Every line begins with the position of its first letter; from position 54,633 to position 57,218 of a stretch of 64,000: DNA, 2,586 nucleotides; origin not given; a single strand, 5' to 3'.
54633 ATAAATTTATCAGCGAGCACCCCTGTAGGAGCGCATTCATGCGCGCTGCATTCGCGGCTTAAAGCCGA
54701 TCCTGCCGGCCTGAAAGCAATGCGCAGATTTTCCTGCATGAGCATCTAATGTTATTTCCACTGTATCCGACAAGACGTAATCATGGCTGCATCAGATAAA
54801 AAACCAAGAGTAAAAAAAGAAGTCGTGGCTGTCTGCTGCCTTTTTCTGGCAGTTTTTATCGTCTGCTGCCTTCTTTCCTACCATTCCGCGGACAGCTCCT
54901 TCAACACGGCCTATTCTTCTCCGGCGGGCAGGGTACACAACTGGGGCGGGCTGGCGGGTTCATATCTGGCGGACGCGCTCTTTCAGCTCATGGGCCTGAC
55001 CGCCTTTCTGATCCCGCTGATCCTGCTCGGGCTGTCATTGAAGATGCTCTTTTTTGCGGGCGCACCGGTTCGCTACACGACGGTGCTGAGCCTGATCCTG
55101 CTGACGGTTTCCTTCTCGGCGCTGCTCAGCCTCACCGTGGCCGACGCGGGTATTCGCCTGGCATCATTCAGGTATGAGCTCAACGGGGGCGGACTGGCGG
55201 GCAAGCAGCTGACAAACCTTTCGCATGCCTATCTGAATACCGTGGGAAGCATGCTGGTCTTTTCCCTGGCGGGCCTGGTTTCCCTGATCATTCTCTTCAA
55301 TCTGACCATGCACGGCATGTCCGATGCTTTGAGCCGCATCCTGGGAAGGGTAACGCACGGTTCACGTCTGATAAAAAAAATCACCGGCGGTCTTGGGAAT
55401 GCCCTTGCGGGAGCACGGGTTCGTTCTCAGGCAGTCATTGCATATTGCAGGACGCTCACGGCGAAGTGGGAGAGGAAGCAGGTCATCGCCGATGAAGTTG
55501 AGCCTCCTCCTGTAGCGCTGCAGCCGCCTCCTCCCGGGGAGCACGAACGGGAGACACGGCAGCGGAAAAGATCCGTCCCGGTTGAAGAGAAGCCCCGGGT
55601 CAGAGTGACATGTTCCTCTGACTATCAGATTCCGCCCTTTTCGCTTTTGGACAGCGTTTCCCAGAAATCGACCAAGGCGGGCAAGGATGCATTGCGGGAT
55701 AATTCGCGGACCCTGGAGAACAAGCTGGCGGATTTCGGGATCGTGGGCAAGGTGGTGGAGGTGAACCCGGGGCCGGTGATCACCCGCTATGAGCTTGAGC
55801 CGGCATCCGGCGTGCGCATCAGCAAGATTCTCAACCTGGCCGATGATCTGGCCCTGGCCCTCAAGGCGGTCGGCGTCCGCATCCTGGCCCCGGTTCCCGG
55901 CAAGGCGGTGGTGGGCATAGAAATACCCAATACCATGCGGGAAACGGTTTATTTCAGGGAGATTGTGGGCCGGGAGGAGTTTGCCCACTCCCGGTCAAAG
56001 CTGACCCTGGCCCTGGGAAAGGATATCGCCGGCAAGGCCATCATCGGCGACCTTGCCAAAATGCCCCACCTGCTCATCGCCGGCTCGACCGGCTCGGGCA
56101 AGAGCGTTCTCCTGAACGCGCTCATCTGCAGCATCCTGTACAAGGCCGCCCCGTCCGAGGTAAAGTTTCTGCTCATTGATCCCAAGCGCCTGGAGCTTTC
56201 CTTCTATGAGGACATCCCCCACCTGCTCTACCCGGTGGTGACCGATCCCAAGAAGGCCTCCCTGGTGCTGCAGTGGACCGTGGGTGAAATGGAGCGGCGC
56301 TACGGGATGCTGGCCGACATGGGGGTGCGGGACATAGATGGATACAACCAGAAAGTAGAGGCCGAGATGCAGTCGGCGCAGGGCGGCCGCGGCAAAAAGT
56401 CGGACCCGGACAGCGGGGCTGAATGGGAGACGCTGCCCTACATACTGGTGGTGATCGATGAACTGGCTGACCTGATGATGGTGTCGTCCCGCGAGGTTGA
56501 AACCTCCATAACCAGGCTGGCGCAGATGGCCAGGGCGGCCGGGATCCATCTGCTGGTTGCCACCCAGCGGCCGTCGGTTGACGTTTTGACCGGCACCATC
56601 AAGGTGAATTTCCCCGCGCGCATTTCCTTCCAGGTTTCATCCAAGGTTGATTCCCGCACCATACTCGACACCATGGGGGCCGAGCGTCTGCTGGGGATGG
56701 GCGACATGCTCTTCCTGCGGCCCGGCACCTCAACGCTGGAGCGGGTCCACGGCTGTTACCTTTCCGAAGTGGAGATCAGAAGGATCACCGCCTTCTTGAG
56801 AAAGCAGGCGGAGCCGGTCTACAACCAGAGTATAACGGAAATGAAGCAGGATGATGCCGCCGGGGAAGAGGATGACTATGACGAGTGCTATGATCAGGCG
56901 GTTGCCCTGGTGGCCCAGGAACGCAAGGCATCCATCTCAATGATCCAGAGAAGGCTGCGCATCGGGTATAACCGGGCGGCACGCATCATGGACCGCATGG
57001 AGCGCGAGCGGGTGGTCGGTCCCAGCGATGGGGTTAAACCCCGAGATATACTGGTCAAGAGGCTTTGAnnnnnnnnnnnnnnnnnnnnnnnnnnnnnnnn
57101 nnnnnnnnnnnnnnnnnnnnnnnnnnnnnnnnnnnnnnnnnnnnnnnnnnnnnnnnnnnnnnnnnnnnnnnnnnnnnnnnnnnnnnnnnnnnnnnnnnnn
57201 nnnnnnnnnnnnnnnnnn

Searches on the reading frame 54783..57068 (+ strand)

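Call 66: search_protein_families(library=pfam, proteins=[window:54783-57068:+], max_evalue=0.00001)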
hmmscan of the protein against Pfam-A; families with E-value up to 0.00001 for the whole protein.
window:54783-57068:+ (761 aa): 5 families
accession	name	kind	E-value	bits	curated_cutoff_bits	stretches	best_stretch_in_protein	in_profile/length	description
PF01580.24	FtsK_SpoIIIE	-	4.9e-70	235.9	24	1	392-599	3-221/221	FtsK/SpoIIIE family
PF17854.6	FtsK_alpha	-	3.8e-33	114.1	22.9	1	283-383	1-101/101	FtsK alpha domain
PF13491.11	FtsK_4TM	-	1.6e-31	109.7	23.1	1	9-180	2-167/171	4TM region of DNA translocase FtsK/SpoIIIE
PF09397.16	FtsK_gamma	-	4e-29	100.5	30.6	1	698-758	2-62/63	Ftsk gamma domain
PF12846.13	AAA_10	-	1.5e-06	27.9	27.5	0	415-480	9-70/362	AAA-like domain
